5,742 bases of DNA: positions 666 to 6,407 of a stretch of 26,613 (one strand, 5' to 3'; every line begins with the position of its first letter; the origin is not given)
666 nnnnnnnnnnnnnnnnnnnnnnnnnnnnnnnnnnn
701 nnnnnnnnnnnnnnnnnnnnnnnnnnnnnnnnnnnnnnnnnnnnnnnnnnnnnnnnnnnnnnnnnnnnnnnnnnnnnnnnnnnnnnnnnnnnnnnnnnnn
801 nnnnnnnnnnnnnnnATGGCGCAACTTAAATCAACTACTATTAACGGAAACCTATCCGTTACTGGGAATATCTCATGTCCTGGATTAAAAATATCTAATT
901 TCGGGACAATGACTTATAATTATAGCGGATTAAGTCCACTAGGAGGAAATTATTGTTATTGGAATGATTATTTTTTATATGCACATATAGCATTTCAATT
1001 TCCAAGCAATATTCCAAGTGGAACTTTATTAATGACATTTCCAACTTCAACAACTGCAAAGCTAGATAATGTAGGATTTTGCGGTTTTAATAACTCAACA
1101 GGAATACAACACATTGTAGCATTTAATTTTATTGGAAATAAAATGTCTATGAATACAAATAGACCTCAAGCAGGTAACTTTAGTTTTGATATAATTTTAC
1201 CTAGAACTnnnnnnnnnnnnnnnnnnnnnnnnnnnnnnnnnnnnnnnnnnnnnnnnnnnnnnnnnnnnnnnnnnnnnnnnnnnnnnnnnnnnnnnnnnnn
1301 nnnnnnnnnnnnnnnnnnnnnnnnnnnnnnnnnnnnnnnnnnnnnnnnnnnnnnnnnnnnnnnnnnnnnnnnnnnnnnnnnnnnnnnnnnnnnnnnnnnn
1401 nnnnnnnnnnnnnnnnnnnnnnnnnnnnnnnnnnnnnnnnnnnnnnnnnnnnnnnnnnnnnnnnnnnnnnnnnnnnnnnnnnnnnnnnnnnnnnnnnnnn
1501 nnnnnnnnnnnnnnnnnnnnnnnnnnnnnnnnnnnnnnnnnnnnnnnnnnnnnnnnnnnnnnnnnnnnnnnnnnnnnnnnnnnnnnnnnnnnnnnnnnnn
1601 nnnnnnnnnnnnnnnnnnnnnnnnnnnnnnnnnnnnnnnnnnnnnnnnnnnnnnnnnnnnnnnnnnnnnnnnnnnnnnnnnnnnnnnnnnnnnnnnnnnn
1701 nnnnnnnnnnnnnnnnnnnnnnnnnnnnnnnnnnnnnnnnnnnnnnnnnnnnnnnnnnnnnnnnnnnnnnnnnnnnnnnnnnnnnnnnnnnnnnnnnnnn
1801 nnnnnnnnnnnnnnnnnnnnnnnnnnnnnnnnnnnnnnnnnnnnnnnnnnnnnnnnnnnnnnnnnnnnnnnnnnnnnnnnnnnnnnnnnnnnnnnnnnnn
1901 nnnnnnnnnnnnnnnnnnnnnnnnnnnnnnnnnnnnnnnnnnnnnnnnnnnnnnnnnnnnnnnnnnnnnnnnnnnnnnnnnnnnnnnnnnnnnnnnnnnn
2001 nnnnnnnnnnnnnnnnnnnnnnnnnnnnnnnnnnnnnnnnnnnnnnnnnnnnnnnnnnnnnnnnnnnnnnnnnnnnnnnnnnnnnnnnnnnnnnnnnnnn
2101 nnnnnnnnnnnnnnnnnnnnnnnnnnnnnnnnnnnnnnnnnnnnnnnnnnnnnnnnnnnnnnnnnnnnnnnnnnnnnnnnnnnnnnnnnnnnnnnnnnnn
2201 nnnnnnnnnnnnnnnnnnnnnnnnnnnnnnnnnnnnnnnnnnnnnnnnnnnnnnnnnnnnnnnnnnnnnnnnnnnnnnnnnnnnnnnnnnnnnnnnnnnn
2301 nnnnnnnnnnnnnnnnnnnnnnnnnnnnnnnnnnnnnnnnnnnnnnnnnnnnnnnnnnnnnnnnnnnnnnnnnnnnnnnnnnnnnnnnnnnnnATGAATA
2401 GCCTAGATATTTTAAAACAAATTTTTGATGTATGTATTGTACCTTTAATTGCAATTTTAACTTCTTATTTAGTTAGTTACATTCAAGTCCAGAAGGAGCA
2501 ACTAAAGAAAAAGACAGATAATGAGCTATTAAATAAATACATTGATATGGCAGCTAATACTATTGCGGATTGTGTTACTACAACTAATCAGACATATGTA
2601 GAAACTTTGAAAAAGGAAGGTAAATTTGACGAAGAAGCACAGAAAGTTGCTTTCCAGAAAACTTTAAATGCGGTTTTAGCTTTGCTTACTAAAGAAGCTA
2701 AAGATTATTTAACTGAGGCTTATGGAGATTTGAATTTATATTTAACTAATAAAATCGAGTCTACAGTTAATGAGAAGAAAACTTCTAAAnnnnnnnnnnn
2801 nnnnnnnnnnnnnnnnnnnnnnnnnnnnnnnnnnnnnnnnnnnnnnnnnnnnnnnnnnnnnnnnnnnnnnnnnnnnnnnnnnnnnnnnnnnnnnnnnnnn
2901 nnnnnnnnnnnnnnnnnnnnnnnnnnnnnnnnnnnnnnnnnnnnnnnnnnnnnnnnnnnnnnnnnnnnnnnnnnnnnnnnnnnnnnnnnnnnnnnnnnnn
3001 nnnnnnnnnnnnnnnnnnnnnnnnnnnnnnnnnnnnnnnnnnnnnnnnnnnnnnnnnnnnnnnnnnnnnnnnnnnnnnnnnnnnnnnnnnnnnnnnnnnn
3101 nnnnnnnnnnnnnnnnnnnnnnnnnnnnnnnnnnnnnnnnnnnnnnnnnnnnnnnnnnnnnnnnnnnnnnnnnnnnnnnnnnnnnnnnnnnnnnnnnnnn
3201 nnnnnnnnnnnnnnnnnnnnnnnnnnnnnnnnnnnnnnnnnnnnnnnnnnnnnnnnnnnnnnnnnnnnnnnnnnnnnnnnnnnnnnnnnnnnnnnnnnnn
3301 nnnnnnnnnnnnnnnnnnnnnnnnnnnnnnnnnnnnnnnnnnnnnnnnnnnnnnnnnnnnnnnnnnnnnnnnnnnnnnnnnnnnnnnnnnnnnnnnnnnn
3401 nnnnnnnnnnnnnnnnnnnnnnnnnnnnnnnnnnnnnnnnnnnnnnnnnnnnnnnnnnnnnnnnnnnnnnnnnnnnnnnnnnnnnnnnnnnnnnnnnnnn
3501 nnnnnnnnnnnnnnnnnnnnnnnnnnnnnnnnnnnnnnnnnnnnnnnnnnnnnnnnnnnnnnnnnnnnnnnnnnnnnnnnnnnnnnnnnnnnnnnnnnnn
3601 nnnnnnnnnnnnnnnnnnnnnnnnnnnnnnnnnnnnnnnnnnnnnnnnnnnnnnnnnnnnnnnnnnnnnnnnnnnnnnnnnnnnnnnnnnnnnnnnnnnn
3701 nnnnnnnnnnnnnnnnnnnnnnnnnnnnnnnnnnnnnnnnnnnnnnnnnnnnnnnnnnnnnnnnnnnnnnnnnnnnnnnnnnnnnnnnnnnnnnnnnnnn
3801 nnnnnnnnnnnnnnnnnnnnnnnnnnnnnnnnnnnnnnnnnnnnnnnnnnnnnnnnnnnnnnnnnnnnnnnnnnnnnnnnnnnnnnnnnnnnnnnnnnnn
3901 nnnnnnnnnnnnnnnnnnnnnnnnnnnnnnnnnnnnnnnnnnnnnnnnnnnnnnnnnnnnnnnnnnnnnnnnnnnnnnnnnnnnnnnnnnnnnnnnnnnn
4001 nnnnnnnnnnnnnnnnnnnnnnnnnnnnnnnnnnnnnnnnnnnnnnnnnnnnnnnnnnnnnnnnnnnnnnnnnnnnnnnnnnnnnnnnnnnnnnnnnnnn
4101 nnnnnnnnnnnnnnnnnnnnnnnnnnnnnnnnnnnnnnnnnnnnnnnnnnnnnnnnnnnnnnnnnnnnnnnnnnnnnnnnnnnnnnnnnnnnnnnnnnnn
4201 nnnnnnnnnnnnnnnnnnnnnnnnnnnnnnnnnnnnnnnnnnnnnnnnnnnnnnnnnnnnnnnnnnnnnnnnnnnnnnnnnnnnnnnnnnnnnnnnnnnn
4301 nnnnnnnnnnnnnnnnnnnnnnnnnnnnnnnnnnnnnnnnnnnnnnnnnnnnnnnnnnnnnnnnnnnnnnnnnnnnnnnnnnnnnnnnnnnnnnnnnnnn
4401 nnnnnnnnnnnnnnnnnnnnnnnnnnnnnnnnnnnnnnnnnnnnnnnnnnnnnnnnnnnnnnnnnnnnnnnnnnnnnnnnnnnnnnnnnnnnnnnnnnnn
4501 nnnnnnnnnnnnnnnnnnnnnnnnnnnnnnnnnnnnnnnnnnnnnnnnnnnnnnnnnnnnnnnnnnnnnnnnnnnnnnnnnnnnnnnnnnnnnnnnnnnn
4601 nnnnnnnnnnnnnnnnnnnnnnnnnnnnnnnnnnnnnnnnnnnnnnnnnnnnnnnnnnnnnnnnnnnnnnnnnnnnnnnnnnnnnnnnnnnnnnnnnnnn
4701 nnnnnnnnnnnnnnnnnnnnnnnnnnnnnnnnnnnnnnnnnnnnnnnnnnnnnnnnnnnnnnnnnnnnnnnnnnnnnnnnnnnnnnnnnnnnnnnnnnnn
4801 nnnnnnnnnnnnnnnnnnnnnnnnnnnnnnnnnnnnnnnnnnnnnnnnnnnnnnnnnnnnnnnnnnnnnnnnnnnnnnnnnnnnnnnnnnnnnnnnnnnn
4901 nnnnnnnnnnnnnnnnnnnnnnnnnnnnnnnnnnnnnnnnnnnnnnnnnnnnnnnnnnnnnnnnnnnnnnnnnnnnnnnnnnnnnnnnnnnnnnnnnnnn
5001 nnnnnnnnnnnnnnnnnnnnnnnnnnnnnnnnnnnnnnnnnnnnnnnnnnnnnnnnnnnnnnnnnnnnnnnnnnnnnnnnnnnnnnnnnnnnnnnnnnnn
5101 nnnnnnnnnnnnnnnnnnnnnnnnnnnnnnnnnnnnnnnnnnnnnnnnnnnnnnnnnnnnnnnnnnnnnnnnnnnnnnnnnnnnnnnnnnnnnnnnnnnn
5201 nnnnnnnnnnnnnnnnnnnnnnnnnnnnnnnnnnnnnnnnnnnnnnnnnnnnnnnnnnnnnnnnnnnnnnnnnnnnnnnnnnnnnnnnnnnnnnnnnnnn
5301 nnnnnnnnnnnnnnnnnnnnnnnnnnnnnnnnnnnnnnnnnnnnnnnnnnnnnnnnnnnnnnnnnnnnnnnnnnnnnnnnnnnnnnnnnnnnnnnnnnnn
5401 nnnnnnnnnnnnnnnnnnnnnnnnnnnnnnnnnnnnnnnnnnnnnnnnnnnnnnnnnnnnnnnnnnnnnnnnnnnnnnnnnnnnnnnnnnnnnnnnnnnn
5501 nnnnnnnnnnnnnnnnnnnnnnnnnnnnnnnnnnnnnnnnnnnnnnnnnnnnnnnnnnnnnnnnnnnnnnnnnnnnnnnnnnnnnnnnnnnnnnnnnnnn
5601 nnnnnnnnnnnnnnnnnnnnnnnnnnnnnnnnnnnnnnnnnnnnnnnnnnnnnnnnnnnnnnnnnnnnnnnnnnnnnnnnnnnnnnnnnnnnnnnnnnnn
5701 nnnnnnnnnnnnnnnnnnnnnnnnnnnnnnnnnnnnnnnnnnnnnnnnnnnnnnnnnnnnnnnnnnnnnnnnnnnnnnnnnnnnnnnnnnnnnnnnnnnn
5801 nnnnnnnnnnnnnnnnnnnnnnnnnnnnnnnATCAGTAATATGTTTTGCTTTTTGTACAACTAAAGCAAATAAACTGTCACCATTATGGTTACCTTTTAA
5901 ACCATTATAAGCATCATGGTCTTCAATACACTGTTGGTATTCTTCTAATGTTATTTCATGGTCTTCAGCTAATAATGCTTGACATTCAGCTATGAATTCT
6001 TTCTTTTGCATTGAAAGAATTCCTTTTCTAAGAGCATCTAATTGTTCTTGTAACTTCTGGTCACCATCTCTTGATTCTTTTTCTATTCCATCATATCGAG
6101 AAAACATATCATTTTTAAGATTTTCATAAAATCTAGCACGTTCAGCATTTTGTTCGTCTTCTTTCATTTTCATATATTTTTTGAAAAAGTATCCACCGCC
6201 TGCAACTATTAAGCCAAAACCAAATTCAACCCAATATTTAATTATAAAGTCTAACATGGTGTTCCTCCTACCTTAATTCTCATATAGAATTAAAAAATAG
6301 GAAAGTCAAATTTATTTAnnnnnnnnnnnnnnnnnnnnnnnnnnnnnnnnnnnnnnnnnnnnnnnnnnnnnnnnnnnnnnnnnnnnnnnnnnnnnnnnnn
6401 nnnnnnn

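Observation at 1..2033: Cassette array: constant 17-aa leader fused to alternative C-terminal domains, flanked by five copies of a 45-bp repeat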

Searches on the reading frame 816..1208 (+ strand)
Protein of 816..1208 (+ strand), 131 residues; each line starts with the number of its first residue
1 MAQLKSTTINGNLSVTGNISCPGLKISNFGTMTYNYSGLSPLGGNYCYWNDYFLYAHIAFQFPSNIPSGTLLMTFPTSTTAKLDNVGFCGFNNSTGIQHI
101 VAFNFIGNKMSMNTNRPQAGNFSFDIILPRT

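Call 7: search_protein_families(library=pfam, max_evalue=1, proteins=[window:816-1208:+])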
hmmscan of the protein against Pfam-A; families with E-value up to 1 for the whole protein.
window:816-1208:+ (131 aa): 0 families

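Call 8: search_protein_families(library=phrogs, max_evalue=0.01, proteins=[window:816-1208:+])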
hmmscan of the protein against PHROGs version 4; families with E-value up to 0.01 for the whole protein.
window:816-1208:+ (131 aa): 0 families

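Call 19: find_homologous_proteins(query=window:816-1208:+, max_evalue=0.01)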
Query seq(131 aa) (131 aa): 3 proteins with E <= 0.01 among 15 candidates.
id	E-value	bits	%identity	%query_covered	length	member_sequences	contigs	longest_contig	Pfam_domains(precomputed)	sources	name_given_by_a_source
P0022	7.6e-68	245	85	99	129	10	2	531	-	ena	-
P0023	1.5e-51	192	84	76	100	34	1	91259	-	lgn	-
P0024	8.2e-51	189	84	76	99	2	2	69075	-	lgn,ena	-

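Call 21: find_encoding_contigs(protein=P0022, flank=10000, max_places=10)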
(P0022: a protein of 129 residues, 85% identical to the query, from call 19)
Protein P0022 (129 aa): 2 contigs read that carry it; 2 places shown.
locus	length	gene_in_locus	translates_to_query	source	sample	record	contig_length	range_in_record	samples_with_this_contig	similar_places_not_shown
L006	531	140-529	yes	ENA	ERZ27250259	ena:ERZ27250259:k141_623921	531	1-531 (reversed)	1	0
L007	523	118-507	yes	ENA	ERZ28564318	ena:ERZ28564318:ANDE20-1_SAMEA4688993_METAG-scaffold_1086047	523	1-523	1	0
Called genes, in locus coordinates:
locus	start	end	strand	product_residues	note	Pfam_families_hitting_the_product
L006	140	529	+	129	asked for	?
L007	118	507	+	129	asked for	-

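Call 22: find_encoding_contigs(protein=P0023, flank=6000, max_places=4)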
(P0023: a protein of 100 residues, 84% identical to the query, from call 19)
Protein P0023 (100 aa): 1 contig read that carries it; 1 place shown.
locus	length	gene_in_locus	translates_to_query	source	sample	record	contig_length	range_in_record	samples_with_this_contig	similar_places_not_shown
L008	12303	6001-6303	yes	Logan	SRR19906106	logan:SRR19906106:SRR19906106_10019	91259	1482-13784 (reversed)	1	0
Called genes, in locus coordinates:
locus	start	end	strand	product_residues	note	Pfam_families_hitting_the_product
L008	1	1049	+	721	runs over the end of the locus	-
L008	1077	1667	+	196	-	-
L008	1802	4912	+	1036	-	-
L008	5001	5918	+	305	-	-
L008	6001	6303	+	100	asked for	-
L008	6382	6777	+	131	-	-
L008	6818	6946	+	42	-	-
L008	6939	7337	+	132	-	-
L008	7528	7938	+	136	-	-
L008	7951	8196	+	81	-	-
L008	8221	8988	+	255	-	-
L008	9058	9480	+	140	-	-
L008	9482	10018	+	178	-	-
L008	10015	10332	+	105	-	-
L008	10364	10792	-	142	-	-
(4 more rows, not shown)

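Call 48: find_encoding_contigs(protein=P0024, flank=8000, max_places=3)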
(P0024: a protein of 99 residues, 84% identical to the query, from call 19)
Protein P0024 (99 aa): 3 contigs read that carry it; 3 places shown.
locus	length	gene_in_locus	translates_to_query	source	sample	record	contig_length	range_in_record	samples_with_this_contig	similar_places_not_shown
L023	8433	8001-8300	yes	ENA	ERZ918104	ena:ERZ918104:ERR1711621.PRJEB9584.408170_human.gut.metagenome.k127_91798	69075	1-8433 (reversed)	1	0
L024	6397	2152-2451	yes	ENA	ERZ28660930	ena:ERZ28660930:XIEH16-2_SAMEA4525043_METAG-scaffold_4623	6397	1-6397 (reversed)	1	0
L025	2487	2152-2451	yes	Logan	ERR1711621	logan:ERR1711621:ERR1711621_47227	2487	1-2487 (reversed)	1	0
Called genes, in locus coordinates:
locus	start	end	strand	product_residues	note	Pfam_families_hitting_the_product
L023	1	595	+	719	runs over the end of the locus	-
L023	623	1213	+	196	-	-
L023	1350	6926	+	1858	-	PF22337:Phage_fiber_rpt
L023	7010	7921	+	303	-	-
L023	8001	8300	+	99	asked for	-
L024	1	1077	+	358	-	?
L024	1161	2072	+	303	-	-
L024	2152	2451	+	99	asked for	-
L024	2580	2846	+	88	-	-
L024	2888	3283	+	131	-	-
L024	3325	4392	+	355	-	PF04917:Shufflon_N, PF13884:Peptidase_S74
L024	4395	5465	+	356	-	-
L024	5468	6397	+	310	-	?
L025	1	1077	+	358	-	?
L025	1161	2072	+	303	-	-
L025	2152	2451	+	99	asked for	-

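Call 54: search_protein_families(library=pfam, max_evalue=0.01, proteins=[L024:3325-4389:+, L024:4395-5462:+])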
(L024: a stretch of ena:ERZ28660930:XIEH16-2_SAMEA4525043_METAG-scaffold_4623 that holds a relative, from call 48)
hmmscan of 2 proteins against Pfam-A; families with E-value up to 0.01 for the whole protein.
L024:3325-4389:+ (355 aa): 2 families
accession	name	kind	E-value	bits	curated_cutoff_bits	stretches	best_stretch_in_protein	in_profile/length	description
PF13884.11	Peptidase_S74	-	5.7e-08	33.4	22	1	220-274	1-56/58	Chaperone of endosialidase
PF04917.17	Shufflon_N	-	8.9e-08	32.4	27.5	1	106-155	231-284/324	Bacterial shufflon protein, N-terminal constant region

L024:4395-5462:+ (356 aa): 0 families

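Call 55: search_protein_families(library=phrogs, max_evalue=0.001, proteins=[L024:3325-4389:+, L024:4395-5462:+])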
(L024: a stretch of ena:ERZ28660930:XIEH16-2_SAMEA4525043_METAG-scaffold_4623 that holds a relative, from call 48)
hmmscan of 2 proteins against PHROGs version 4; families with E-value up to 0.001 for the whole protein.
L024:3325-4389:+ (355 aa): 3 families
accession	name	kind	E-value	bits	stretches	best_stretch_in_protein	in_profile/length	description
phrog_1980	-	tail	5.2e-13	50.1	1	8-352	204-436/449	tail fiber protein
phrog_5668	-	tail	2e-05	23.5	1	192-346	1431-1565/1567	tail fiber protein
phrog_7121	-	tail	0.00015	21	1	89-276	683-858/927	tail fiber protein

L024:4395-5462:+ (356 aa): 0 families

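Call 58: predict_structure(alignment_id=A3)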
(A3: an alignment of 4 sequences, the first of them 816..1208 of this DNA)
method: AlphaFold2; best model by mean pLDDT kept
length: 131 residues; sequences in the alignment: 4
mean_pLDDT: 62.1   pTM: 0.55
mean pLDDT of the five models: 62.1, 61.0, 57.3, 52.2, 52.1
residues with pLDDT >= 90: 0; 70-90: 21; 50-70: 98; < 50: 12
segments of 3 or more residues with pLDDT < 50: 17-28
pLDDT, mean of each block of 10 residues (from residue 1): 62 53 43 58 66 71 62 65 63 60 70 64 71 65
secondary structure, 60 per line:
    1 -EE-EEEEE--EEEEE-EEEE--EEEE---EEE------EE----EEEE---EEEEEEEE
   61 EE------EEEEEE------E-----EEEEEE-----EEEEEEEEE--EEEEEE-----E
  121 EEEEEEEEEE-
elements in order: E5-9 E12-16 E18-21 E24-27 E31-33 E46-49 E53-62 E69-74 E87-92 E98-106 E109-114 E120-130
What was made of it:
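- On Siphophage RBP head-domain fold (TP901-1 ORF49 / p2 ORF18 type): The A model has pLDDT 62 (call 58).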

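Call 61: search_solved_structures(query=A3, max_evalue=10)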
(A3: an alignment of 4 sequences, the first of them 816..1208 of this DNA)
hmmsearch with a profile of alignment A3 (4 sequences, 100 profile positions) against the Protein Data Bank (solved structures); distinct sequences matched with E-value up to 10: 3.
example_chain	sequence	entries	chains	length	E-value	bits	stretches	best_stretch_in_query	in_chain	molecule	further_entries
9ubw_E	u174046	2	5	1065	0.49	14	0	14-63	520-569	Cation channel sperm-associated auxiliary subunit beta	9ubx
7eeb_E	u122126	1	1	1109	0.52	13.9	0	14-63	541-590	Cation channel sperm-associated protein subunit beta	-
3oj6_A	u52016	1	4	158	0.94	13.1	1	20-76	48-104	Blasticidin-S deaminase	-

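Call 72: search_protein_representatives(alignment_id=A3)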
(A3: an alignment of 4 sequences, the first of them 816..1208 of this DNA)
Query: 4 sequences, 100 profile positions. Proteins with E-value up to 0.001 (for the whole library): 12; up to 1e-10: 1; up to 1e-30: 1. The best 12 are listed.
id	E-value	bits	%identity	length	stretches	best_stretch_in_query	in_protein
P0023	2.0e-60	217.4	-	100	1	1-100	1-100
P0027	7.4e-07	45.6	-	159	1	10-100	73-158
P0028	4.7e-06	43.0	-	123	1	11-97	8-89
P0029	5.1e-06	42.9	-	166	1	3-98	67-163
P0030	8.3e-06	42.2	-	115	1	11-100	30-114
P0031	1.9e-05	41.1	-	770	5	31-68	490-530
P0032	2.8e-05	40.5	-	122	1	3-71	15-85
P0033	4.7e-05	39.8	-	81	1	13-75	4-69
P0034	1.5e-04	38.1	-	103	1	8-79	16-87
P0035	3.0e-04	37.2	-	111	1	10-74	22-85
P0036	4.1e-04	36.8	-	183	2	11-59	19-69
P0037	5.3e-04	36.4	-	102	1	11-53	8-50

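Call 81: find_encoding_contigs(protein=window:816-1208:+, flank=10000, max_places=4)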
Protein window:816-1208:+ (131 aa): 2 contigs read that carry it; 2 places shown.
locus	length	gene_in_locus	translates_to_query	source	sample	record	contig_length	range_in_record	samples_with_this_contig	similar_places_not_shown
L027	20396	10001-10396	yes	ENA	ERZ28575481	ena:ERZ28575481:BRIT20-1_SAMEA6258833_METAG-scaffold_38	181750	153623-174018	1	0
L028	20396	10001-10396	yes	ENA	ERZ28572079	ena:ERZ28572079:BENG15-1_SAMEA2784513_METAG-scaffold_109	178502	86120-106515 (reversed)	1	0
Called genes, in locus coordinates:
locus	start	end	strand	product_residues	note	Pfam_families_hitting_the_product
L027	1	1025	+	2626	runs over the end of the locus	PF13306:LRR_5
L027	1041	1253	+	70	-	-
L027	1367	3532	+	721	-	-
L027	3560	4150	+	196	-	-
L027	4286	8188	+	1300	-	PF22337:Phage_fiber_rpt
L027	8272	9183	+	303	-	-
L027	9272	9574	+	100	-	-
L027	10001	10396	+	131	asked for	-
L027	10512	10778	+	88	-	-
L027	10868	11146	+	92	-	PF07866:DUF1653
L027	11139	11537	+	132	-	-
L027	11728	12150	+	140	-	-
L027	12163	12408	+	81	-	-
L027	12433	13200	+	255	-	-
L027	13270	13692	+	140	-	-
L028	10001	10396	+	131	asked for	-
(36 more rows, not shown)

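Call 85: find_encoding_contigs(protein=P0044, flank=3000, max_places=3)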
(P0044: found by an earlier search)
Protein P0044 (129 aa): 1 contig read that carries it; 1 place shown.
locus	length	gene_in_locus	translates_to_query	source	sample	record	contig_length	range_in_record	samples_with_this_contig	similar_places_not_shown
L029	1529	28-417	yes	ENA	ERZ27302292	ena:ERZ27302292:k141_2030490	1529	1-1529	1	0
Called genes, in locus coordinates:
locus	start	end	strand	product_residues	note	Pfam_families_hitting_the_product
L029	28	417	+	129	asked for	-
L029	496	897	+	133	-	-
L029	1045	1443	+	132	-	-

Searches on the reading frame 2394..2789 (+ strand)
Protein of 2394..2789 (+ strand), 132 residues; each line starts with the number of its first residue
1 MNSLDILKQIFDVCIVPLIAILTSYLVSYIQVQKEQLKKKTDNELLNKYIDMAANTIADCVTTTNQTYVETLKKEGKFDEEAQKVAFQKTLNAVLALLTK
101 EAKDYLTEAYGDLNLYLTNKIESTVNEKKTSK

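Call 7: search_protein_families(library=pfam, max_evalue=1, proteins=[window:2394-2789:+])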
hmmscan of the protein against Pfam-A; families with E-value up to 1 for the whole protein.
window:2394-2789:+ (132 aa): 9 families
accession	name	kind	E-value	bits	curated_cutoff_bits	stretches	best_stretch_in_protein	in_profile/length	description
PF09682.15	Phage_holin_6_1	-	0.013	16.3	24.9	1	9-95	4-81/101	Bacteriophage holin of superfamily 6 (Holin_LLH)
PF05135.19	Phage_connect_1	-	0.043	14.6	21.2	1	38-98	14-60/101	Phage gp6-like head-tail connector protein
PF19002.5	DUF5731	-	0.047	14.6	27.1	1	39-77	66-103/108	Family of unknown function (DUF5731)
PF04175.17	DUF406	-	0.075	14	25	1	32-88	28-87/91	Protein of unknown function (DUF406)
PF02833.19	DHHA2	-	0.11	13.4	27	1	31-108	4-79/126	DHHA2 domain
PF03201.21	HMD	-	0.14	12.9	23.1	1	6-99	3-96/97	H2-forming N5,N10-methylene-tetrahydromethanopterin dehydrogenase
PF12698.13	ABC2_membrane_3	-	0.25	10.9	31.6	1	13-125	7-113/347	ABC-2 family transporter protein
PF10224.14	DUF2205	-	0.26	11.8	26.7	0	31-51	41-61/75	Short coiled-coil protein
PF14163.11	SieB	-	0.4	10.7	26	1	80-123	60-103/147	Super-infection exclusion protein B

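Call 8: search_protein_families(library=phrogs, max_evalue=0.01, proteins=[window:2394-2789:+])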
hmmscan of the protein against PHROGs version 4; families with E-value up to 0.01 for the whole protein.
window:2394-2789:+ (132 aa): 3 families
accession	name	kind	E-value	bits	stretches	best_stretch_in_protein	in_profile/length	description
phrog_13712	-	lysis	2.1e-35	123.2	1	7-130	5-131/175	holin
phrog_36209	-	lysis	1.4e-07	32.7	1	19-130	22-143/162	holin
phrog_5696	-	unknown function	0.0088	16.4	0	37-115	31-111/250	-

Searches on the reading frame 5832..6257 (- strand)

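Call 9: search_protein_families(library=phrogs, max_evalue=0.001, proteins=[window:5832-6257:-])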
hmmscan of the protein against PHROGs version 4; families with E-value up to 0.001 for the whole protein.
window:5832-6257:- (142 aa): 1 family
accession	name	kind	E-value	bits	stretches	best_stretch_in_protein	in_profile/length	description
phrog_4257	-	unknown function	0.00038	21.7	1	24-131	21-126/138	-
